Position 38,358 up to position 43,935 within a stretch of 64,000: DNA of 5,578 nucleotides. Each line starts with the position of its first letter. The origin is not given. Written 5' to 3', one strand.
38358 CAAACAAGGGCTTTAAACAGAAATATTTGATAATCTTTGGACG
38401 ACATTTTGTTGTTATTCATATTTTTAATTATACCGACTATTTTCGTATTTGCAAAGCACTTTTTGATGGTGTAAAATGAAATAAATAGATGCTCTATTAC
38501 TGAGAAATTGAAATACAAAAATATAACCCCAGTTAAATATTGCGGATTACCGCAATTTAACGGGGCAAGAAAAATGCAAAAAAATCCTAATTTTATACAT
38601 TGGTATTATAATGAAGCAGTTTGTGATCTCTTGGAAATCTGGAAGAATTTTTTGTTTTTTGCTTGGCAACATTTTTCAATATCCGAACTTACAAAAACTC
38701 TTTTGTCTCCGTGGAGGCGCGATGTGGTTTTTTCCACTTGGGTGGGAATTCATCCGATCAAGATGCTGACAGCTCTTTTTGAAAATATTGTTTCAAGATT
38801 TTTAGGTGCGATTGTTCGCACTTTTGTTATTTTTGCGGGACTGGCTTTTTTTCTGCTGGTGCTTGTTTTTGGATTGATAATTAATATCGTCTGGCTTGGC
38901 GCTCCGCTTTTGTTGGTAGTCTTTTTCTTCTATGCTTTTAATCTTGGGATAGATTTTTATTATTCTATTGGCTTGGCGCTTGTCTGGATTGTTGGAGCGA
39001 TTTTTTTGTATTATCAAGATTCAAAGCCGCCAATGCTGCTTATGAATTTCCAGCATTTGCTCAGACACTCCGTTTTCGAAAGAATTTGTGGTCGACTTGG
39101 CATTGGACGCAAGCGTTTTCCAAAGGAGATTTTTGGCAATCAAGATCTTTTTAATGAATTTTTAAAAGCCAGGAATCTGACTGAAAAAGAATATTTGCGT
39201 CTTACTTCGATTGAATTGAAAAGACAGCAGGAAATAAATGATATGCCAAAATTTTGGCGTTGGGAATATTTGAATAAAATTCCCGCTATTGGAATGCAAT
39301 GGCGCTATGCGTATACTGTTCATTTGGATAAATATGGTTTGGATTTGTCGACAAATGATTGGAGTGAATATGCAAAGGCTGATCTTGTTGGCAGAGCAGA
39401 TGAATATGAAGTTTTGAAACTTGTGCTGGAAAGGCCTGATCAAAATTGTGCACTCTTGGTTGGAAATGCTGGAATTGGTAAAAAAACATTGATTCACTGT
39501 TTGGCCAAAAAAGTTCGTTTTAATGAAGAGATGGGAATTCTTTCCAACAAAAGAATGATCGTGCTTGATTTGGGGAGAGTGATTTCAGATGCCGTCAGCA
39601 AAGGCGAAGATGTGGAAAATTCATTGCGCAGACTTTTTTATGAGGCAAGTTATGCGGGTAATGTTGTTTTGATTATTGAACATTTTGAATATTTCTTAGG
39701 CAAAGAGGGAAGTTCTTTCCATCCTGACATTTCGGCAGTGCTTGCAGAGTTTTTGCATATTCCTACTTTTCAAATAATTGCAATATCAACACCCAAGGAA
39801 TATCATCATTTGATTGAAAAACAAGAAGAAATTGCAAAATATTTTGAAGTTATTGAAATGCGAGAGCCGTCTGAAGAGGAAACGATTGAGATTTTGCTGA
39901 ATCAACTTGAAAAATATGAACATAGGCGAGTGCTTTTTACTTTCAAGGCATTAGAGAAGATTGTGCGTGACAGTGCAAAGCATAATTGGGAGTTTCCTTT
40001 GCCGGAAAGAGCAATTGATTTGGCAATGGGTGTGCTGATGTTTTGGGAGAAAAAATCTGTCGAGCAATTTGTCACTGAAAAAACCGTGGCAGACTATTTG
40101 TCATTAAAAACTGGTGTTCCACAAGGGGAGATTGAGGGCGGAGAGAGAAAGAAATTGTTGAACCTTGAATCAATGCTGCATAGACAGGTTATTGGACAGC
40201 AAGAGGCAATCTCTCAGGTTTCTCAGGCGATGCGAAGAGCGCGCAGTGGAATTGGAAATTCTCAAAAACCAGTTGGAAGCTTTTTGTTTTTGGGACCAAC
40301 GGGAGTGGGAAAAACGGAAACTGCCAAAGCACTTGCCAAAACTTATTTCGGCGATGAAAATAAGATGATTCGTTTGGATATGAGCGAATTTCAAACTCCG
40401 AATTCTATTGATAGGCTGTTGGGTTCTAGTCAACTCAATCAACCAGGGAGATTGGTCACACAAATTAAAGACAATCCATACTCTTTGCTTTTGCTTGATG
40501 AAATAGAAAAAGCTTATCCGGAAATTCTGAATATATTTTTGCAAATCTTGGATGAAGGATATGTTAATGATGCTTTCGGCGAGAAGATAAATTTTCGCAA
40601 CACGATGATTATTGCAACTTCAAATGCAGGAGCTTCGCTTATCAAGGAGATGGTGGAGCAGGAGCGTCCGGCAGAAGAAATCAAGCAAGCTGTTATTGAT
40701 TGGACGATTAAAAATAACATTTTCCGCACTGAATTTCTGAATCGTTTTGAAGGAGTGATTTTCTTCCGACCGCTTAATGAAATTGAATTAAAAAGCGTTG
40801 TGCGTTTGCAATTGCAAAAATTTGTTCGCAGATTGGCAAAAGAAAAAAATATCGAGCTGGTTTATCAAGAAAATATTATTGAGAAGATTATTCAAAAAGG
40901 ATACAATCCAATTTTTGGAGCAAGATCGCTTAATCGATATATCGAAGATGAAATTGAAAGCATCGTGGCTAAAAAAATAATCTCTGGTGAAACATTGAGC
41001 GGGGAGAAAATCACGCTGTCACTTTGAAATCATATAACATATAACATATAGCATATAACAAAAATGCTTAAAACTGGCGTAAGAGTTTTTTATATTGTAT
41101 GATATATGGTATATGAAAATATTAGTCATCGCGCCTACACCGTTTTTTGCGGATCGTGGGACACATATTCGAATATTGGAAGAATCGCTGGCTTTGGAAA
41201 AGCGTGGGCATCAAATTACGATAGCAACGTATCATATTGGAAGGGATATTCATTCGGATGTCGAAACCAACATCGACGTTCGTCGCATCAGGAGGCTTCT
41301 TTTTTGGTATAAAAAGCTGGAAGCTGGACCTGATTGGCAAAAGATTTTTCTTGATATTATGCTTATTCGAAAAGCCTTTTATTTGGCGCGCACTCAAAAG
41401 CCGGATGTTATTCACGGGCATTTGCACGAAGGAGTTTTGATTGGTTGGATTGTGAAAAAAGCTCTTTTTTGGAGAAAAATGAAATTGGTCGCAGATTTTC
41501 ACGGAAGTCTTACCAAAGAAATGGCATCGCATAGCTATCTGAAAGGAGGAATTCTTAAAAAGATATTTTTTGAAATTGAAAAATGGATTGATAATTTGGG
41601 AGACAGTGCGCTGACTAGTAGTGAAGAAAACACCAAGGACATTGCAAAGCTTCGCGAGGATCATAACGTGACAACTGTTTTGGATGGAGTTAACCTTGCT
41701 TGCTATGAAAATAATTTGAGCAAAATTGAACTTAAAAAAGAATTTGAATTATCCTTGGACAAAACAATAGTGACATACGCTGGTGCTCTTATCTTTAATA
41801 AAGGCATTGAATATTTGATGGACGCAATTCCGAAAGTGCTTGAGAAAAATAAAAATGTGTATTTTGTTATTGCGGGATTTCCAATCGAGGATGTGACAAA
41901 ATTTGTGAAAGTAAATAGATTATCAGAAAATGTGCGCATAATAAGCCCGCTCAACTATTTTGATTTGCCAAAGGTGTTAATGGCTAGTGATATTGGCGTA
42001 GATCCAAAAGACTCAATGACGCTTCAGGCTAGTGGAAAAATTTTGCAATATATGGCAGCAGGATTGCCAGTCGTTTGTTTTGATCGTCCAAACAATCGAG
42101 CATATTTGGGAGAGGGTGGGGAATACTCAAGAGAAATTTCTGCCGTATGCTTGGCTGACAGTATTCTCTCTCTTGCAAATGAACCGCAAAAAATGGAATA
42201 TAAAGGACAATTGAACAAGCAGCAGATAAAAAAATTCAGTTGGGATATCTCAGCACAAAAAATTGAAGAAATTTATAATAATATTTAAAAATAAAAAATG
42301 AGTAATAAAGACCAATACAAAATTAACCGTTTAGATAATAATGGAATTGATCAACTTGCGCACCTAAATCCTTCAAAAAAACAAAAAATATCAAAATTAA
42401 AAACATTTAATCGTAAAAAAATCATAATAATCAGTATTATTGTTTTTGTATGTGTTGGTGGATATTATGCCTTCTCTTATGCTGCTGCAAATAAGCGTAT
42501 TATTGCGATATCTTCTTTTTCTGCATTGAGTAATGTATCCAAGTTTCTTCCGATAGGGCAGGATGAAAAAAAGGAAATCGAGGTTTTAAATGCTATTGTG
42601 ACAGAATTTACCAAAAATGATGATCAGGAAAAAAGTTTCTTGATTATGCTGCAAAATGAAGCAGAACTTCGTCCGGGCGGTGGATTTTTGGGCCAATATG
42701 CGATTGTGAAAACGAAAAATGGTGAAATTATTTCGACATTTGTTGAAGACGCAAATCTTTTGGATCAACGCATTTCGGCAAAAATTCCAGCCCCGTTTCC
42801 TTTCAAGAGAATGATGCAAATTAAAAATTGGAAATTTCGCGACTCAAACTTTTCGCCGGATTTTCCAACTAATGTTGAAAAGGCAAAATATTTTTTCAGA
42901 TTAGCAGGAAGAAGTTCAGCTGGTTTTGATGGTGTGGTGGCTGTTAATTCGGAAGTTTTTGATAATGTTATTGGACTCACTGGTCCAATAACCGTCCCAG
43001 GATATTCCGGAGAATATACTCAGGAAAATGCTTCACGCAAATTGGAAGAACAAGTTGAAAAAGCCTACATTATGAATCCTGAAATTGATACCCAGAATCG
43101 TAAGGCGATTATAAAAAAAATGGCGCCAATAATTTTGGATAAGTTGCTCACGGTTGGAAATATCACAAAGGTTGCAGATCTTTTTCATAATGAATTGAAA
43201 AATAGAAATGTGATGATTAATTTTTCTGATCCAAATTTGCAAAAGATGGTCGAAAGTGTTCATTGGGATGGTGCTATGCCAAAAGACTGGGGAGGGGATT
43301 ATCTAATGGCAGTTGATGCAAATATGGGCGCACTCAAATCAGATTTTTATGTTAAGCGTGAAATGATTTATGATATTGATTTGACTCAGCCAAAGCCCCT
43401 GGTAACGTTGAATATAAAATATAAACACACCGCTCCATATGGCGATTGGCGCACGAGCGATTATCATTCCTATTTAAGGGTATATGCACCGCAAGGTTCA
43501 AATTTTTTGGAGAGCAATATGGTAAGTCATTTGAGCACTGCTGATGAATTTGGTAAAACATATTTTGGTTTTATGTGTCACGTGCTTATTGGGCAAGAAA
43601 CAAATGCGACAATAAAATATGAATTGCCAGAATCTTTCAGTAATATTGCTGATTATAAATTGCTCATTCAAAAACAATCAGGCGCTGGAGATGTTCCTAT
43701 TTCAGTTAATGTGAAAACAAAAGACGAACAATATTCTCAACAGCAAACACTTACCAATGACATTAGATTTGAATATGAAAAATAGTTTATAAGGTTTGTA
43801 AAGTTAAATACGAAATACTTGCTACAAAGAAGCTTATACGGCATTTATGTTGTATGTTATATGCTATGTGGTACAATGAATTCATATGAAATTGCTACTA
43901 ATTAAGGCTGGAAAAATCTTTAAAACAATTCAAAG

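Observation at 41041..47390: Locus-specific repeat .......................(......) punctuating the polysaccharide cluster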

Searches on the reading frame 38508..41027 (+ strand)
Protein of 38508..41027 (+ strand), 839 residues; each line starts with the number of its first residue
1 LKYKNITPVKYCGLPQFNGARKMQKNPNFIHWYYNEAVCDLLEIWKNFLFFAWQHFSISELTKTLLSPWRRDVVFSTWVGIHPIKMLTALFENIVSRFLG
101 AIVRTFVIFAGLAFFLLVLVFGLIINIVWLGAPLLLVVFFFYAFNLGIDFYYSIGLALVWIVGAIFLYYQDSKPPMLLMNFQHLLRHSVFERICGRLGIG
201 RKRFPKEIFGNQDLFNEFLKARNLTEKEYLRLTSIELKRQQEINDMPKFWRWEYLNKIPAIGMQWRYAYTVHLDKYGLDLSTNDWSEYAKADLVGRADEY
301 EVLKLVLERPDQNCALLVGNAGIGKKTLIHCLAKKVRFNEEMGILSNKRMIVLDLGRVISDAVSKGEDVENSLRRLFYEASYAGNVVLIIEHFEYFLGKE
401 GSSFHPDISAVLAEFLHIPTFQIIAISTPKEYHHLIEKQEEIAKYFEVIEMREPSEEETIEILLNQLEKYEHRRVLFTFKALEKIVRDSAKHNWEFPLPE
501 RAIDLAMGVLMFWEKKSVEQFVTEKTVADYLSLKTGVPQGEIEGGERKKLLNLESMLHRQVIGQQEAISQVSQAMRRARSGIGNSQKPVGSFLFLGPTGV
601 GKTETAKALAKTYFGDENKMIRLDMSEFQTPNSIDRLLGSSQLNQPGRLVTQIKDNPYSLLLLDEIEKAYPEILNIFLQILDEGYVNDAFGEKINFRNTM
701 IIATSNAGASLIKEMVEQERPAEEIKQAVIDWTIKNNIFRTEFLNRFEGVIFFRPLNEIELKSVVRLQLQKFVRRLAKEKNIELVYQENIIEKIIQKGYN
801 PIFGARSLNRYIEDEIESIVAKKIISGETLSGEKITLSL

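Call 16: search_protein_families(library=pfam, proteins=[window:38508-41027:+])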
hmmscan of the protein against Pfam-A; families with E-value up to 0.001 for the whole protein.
window:38508-41027:+ (839 aa): 15 families
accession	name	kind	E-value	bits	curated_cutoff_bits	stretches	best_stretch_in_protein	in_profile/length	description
PF07724.20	AAA_2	-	7.2e-46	156.7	27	1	587-748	1-164/166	AAA domain (Cdc48 subfamily)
PF10431.15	ClpB_D2-small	-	1.2e-19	70.5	21.9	1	756-836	1-80/81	C-terminal, D2-small domain, of ClpB protein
PF00004.35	AAA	-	7.7e-16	59.2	21.2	2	593-723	2-125/131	ATPase family associated with various cellular activities (AAA)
PF07728.20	AAA_5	-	5.9e-13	49.5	22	1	592-708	2-124/139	AAA domain (dynein-related subfamily)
PF13191.12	AAA_16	-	2.3e-09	38.4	32.6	0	293-337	2-49/167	AAA ATPase domain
PF20720.3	nSTAND3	-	3.8e-07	30.4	27.2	0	593-624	21-52/155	Novel STAND NTPase 3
PF13479.12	AAA_24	-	8.8e-07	29.4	27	1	593-673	6-80/195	AAA domain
PF13401.12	AAA_22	-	1.8e-06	28.8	27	0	591-682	7-109/130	AAA domain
PF00158.32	Sigma54_activat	-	7.9e-06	26.1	20.2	1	571-717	4-150/168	Sigma-54 interaction domain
PF20030.5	bpMoxR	-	1.8e-05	24.3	27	0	592-706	34-145/205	MoxR domain in the MoxR-vWA-beta-propeller ternary systems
PF12775.13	AAA_7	-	4.4e-05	23.5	25.8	0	591-640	35-84/181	P-loop containing dynein motor region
PF05673.19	DUF815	-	0.00012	21.7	23.8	0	560-726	29-170/249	Protein of unknown function (DUF815)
PF05729.18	NACHT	-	0.00025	21.3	26.7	0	593-719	4-143/167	NACHT domain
PF13173.12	AAA_14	-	0.00029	21.3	27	0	593-682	6-86/129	AAA domain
PF00005.33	ABC_tran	-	0.00071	20.6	25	0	594-630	16-51/137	ABC transporter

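Call 17: find_related_loci(query=window:38508-41027:+, collection=genome_contigs, flank=10000)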
Query window:38508-41027:+ (839 aa) in genome_contigs; peptide patterns used: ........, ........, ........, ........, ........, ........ (x = any residue, [..] = any of these).
97 stretches matched a pattern; 32 encode a relative of the query (tblastn E <= 1e-3); 32 distinct loci.
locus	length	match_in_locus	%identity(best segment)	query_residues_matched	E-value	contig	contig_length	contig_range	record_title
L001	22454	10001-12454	97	22-839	0e+0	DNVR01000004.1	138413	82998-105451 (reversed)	MAG TPA_asm: Candidatus Moraniibacteriota bacterium isolate UBA12142 contig_41, whole genome shotgun sequence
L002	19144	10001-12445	79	25-839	0e+0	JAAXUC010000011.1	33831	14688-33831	MAG: Candidatus Moraniibacteriota bacterium isolate W4_Combined_metabat1_134 W4_Combined_metabat1_134_NODE_224, whole ge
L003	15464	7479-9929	75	23-839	0e+0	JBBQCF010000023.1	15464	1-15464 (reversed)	MAG: Candidatus Moraniibacteriota bacterium isolate Co_metawrap_1272 Cmw_1272_k141_2129547_length_15464_cov_11.9943, who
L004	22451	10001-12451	72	22-839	0e+0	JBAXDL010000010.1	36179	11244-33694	MAG: bacterium isolate ELA218 MAG218_10, whole genome shotgun sequence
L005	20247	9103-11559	64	21-839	0e+0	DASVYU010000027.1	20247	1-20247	MAG TPA_asm: Patescibacteria group bacterium isolate SMAG_U2610 k141_27446, whole genome shotgun sequence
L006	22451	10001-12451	62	23-839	0e+0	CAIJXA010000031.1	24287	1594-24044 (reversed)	uncultured bacterium isolate Kiruna_bin-03293 genome assembly, contig: bin-03293:031/137, whole genome shotgun sequence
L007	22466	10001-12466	60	18-839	0e+0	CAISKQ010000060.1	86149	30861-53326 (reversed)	uncultured bacterium isolate LJ_bin-4100 genome assembly, contig: bin-4100:60/67, whole genome shotgun sequence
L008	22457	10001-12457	61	23-839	0e+0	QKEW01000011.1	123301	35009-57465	MAG: bacterium isolate SZUA-486 scaffold_160, whole genome shotgun sequence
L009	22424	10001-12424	61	25-837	0e+0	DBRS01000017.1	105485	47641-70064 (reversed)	MAG TPA_asm: Candidatus Moranbacteria bacterium UBA1362 UBA1362_contig_500, whole genome shotgun sequence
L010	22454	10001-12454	57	22-839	0e+0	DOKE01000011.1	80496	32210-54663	MAG TPA_asm: Candidatus Moraniibacteriota bacterium isolate UBA9338 contig_307, whole genome shotgun sequence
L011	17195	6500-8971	87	16-839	0e+0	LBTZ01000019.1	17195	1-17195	MAG: Parcubacteria group bacterium GW2011_GWD2_38_11 US70_C0019, whole genome shotgun sequence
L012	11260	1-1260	85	420-839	0e+0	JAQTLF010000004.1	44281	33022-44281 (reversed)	MAG: Candidatus Moraniibacteriota bacterium isolate STA_10 NODE_1625_length_44281_cov_6.179803_Sandtown_A, whole genome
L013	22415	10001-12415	41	29-835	0e+0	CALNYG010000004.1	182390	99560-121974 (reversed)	MAG: Candidatus Moraniibacteriota bacterium isolate HOU_bin.0114 genome assembly, contig: contig_24934, whole genome sho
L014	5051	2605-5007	38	26-828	2e-166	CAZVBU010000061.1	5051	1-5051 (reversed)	MAG TPA_asm: uncultured Candidatus Saccharibacteria bacterium isolate binchicken_co107_435 genome assembly, contig: NODE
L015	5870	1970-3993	40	28-839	6e-129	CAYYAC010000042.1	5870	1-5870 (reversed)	MAG TPA_asm: uncultured Gammaproteobacteria bacterium isolate SRP200132_co2_12 genome assembly, contig: NODE_15927_lengt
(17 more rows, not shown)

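Call 33: search_protein_families(library=pfam, proteins=[L001:12552-13004:-])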
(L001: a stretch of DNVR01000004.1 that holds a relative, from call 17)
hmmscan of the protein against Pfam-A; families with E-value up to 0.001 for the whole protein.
L001:12552-13004:- (150 aa): 0 families

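Call 73: find_related_loci(query=L004:18611-18973:+, collection=genome_contigs, flank=1500)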
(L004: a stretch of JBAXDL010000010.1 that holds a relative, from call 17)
Query L004:18611-18973:+ (121 aa) in genome_contigs; peptide patterns used: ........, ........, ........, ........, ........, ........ (x = any residue, [..] = any of these).
446 stretches matched a pattern; 314 encode a relative of the query (tblastn E <= 1e-3); the best 80 are kept; 80 distinct loci.
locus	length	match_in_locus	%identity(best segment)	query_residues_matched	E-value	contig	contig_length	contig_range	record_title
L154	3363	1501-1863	100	1-121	2e-79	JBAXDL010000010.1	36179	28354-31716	MAG: bacterium isolate ELA218 MAG218_10, whole genome shotgun sequence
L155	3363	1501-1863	83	1-121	1e-66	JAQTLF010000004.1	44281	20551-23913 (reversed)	MAG: Candidatus Moraniibacteriota bacterium isolate STA_10 NODE_1625_length_44281_cov_6.179803_Sandtown_A, whole genome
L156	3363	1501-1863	74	1-121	3e-58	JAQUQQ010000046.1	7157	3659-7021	MAG: Candidatus Moraniibacteriota bacterium isolate STD1_53 NODE_34782_length_7157_cov_9.037127_Sandtown_D1, whole genom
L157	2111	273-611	78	7-119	3e-57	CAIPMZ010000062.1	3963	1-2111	uncultured bacterium isolate Ja1_bin-0683 genome assembly, contig: bin-0683:062/145, whole genome shotgun sequence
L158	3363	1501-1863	73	1-121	3e-56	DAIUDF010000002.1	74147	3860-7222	MAG TPA_asm: Candidatus Moraniibacteriota bacterium isolate CTOTU18587 NODE_304_length_74147_cov_9.407588, whole genome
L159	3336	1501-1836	75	10-121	3e-56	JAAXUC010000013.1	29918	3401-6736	MAG: Candidatus Moraniibacteriota bacterium isolate W4_Combined_metabat1_134 W4_Combined_metabat1_134_NODE_286, whole ge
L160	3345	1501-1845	73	6-120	1e-55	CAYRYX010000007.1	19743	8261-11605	MAG TPA_asm: uncultured Bdellovibrionales bacterium isolate binchicken_co245_258 genome assembly, contig: NODE_2747_leng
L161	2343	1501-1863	74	1-121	7e-56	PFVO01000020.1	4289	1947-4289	MAG: Candidatus Moranbacteria bacterium CG_4_9_14_3_um_filter_44_28 CG_4_9_14_3_um_filter_150_scaffold_33623_c, whole ge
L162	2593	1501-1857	71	1-121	2e-55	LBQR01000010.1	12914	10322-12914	MAG: Candidatus Moranbacteria bacterium GW2011_GWF2_35_54 UR83_C0010, whole genome shotgun sequence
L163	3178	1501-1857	71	1-121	2e-55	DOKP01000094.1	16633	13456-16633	MAG TPA_asm: Candidatus Moraniibacteriota bacterium isolate UBA9337 contig_247, whole genome shotgun sequence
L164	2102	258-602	74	7-121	2e-55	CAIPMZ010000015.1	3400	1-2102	uncultured bacterium isolate Ja1_bin-0683 genome assembly, contig: bin-0683:015/145, whole genome shotgun sequence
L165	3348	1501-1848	72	4-119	1e-54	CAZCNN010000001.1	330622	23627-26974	MAG TPA_asm: uncultured Bdellovibrionales bacterium isolate SRP286056_co2_548 genome assembly, contig: NODE_12_length_33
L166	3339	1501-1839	74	7-119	2e-54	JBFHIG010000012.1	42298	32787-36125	MAG: Candidatus Moraniibacteriota bacterium isolate Mix_sand07.2021.05.G.32 k141_2329977_length_42298_cov_13.9990, whole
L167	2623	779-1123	71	7-121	9e-54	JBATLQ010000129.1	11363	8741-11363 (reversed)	MAG: Candidatus Moraniibacteriota bacterium isolate MFD10474_ilm_asm_bin3 k127_218540, whole genome shotgun sequence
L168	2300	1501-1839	71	7-119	9e-54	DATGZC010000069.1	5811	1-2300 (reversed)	MAG TPA_asm: Candidatus Bathyarchaeia archaeon isolate SMAG_U10653 k141_307178, whole genome shotgun sequence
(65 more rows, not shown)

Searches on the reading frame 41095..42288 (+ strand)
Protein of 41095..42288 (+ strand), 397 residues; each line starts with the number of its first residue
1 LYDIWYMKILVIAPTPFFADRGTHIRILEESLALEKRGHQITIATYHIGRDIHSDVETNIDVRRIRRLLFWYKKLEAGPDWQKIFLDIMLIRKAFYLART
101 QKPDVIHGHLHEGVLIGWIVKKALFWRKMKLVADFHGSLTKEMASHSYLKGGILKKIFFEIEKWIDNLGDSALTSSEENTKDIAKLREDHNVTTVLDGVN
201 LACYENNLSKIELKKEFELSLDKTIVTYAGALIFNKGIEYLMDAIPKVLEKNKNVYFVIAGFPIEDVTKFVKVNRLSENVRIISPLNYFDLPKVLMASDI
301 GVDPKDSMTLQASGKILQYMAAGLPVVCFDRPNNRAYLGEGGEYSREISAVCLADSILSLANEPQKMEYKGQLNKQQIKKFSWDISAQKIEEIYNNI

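Call 16: search_protein_families(library=pfam, proteins=[window:41095-42288:+])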
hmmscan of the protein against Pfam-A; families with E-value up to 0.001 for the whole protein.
window:41095-42288:+ (397 aa): 5 families
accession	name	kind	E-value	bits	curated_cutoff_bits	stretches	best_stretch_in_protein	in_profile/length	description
PF13692.12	Glyco_trans_1_4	-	2.1e-16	60.9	27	1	225-361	3-140/142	Glycosyl transferases group 1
PF00534.26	Glycos_transf_1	-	9.2e-14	51.8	26.4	1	211-364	3-159/172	Glycosyl transferases group 1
PF13439.12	Glyco_transf_4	-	4.6e-12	46.7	28.5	1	22-201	3-168/170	Glycosyltransferase Family 4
PF13579.12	Glyco_trans_4_4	-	6.6e-07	30.2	29.7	1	22-177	2-136/158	Glycosyl transferase 4-like domain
PF13477.12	Glyco_trans_4_2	-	0.00051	20.7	23.4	0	31-138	17-109/139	Glycosyl transferase 4-like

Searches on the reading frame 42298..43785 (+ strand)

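Call 16: search_protein_families(library=pfam, proteins=[window:42298-43785:+])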
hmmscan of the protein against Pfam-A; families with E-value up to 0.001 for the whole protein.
window:42298-43785:+ (495 aa): 1 family
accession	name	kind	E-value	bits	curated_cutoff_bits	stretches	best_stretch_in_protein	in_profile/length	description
PF13196.11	DUF4012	-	9.4e-25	88.2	28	1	109-252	1-142/144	Protein of unknown function (DUF4012)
